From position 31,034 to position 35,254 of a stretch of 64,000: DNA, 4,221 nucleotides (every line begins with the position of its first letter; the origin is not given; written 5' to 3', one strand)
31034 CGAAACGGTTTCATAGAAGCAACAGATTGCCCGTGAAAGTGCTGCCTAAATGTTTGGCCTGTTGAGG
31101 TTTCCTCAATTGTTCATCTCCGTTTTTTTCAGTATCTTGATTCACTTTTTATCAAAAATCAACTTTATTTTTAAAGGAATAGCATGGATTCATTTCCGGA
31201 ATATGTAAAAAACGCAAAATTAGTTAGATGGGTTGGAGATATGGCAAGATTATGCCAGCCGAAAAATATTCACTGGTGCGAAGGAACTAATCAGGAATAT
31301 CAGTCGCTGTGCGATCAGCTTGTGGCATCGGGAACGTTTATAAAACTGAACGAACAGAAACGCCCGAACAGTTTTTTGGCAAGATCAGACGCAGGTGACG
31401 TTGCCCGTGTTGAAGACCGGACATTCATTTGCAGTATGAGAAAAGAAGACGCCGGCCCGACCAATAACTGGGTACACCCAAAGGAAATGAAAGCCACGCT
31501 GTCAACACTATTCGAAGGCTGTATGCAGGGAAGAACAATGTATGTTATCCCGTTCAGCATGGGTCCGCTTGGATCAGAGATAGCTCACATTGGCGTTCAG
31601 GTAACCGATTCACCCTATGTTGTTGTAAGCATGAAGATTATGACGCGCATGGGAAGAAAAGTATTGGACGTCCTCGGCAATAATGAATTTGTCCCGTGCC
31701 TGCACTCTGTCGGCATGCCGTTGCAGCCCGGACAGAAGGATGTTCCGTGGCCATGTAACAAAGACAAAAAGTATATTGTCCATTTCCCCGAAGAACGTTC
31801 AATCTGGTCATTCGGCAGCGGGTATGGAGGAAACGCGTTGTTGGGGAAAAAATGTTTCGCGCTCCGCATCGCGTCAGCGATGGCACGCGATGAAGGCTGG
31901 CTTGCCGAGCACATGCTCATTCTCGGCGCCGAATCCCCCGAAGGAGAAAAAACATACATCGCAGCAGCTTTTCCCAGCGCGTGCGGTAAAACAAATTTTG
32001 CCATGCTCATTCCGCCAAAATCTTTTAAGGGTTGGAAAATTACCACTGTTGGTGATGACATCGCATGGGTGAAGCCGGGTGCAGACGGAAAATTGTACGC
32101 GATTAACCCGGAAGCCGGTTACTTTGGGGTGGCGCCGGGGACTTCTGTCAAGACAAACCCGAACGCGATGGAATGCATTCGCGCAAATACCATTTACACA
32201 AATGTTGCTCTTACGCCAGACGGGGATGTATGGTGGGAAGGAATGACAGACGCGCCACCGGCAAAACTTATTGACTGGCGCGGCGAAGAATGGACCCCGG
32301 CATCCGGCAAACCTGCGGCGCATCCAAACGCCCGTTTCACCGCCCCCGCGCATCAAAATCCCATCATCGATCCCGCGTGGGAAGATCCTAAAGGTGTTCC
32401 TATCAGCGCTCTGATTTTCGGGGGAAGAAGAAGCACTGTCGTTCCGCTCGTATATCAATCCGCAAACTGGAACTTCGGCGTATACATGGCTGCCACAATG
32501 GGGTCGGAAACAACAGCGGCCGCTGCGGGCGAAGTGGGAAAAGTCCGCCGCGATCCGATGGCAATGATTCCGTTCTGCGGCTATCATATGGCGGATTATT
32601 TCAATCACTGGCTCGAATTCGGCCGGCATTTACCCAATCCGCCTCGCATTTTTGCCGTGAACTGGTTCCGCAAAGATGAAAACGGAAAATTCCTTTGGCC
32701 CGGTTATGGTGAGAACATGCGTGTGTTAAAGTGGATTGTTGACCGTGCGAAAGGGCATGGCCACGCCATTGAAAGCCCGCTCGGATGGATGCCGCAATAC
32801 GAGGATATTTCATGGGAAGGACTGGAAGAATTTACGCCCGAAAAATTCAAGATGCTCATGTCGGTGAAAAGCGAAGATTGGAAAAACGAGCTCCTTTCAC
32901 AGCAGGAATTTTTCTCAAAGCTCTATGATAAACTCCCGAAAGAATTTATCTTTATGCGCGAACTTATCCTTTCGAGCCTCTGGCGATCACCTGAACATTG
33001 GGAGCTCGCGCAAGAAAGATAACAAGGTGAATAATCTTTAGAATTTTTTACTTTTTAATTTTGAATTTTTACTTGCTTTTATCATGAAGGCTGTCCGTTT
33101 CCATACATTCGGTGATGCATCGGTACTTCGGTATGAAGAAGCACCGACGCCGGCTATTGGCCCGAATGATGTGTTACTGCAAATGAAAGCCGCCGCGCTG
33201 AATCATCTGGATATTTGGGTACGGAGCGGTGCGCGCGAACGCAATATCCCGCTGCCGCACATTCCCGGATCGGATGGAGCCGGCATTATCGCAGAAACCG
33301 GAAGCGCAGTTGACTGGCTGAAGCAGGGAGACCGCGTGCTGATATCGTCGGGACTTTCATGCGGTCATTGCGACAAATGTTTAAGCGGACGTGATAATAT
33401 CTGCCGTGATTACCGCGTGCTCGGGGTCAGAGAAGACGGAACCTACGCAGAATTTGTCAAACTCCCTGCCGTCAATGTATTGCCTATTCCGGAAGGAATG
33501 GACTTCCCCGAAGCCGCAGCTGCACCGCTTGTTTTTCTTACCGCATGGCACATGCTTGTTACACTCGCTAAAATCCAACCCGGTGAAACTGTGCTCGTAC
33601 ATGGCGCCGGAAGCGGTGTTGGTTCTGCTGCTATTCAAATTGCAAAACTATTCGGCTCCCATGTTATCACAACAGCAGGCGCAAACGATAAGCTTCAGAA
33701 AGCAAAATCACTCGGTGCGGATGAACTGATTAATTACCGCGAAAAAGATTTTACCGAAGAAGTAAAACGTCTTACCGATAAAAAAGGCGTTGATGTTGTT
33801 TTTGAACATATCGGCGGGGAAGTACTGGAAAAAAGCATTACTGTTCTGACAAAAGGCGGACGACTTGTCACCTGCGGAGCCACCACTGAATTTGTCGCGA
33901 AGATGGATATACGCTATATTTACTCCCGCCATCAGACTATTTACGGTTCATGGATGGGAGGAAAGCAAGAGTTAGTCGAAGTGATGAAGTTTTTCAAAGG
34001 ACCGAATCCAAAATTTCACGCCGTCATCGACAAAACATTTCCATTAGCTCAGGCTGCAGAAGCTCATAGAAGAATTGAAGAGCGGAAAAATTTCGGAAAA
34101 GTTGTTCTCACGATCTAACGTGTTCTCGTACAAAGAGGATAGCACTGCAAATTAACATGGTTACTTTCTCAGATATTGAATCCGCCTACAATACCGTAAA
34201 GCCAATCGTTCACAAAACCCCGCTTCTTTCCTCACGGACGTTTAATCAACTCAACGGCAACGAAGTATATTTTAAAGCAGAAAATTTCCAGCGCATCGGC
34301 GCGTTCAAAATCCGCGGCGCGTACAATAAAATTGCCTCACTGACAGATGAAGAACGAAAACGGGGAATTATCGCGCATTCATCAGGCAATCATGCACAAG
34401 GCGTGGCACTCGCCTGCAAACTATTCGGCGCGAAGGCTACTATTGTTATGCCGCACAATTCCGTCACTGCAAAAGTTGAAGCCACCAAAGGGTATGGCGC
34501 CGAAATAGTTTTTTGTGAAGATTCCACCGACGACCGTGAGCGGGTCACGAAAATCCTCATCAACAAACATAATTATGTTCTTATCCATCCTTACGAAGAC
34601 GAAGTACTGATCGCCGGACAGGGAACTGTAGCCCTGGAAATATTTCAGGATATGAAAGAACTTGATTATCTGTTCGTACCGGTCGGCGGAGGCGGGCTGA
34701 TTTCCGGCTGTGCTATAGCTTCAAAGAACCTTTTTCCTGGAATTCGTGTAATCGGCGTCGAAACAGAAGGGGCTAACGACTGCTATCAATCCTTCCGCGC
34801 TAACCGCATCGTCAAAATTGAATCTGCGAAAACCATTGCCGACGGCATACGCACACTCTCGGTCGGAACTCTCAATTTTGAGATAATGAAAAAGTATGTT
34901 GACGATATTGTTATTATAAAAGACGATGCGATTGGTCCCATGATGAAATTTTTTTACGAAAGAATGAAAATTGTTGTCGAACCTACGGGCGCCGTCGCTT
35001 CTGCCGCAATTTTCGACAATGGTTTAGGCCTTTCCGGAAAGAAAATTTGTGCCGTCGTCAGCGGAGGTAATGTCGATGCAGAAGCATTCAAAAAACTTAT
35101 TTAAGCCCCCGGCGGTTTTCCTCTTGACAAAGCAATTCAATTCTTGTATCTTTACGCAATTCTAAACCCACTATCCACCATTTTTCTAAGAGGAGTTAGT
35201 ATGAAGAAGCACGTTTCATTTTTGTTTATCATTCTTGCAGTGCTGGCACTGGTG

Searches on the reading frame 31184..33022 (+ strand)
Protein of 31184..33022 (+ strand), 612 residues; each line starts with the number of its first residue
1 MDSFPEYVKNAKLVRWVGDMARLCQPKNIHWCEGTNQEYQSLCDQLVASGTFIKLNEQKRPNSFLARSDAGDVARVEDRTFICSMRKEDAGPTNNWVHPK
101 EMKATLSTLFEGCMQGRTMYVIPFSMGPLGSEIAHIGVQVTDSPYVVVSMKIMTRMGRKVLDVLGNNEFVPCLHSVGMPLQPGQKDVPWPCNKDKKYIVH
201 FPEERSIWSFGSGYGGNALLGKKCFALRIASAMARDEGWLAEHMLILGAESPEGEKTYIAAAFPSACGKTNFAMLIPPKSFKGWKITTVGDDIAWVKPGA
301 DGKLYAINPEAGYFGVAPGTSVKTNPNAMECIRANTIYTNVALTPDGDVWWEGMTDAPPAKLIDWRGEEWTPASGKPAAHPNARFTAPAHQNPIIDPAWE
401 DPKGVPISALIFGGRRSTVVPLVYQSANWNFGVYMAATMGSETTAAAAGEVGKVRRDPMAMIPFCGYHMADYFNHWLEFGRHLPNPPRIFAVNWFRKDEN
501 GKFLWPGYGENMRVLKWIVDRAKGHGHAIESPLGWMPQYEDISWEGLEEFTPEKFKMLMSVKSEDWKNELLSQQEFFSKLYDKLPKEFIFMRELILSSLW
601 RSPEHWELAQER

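Call 58: search_protein_families(library=pfam, proteins=[window:31184-33022:+], max_evalue=0.001)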
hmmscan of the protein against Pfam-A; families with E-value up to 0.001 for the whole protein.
window:31184-33022:+ (612 aa): 2 families
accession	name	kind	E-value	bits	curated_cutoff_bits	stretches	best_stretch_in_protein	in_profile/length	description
PF00821.23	PEPCK_GTP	-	6.2e-167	555.3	23.8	1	239-589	1-348/357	Phosphoenolpyruvate carboxykinase C-terminal P-loop domain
PF17297.7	PEPCK_N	-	4.1e-106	353.9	23.8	1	15-235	1-218/218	Phosphoenolpyruvate carboxykinase N-terminal domain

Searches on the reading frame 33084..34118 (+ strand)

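Call 58: search_protein_families(library=pfam, proteins=[window:33084-34118:+], max_evalue=0.001)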
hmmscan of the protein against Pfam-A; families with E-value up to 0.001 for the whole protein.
window:33084-34118:+ (344 aa): 3 families
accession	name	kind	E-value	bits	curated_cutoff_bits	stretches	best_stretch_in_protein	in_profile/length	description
PF00107.32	ADH_zinc_N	-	1.3e-35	122.6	31.8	1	178-304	1-127/129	Zinc-binding dehydrogenase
PF08240.17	ADH_N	-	7.6e-28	97.3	23.5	1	26-137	1-104/104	Alcohol dehydrogenase GroES-like domain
PF13602.12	ADH_zinc_N_2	-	3.3e-24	86.8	27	1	210-342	1-134/134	Zinc-binding dehydrogenase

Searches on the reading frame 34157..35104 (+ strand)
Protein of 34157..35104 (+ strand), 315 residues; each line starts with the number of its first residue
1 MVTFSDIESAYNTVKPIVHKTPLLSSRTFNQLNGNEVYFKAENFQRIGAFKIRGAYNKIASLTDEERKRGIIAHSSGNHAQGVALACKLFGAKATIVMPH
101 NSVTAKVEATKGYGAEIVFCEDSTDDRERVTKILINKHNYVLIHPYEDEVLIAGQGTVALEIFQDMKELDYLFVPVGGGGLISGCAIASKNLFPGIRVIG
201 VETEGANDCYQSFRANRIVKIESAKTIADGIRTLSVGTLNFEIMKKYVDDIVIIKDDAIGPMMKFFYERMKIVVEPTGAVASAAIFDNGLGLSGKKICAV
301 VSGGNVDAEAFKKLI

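Call 58: search_protein_families(library=pfam, proteins=[window:34157-35104:+], max_evalue=0.001)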
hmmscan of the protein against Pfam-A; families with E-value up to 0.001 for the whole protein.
window:34157-35104:+ (315 aa): 1 family
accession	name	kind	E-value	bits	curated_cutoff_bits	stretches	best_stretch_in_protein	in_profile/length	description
PF00291.31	PALP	-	1.9e-85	287.2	35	1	16-303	3-295/295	Pyridoxal-phosphate dependent enzyme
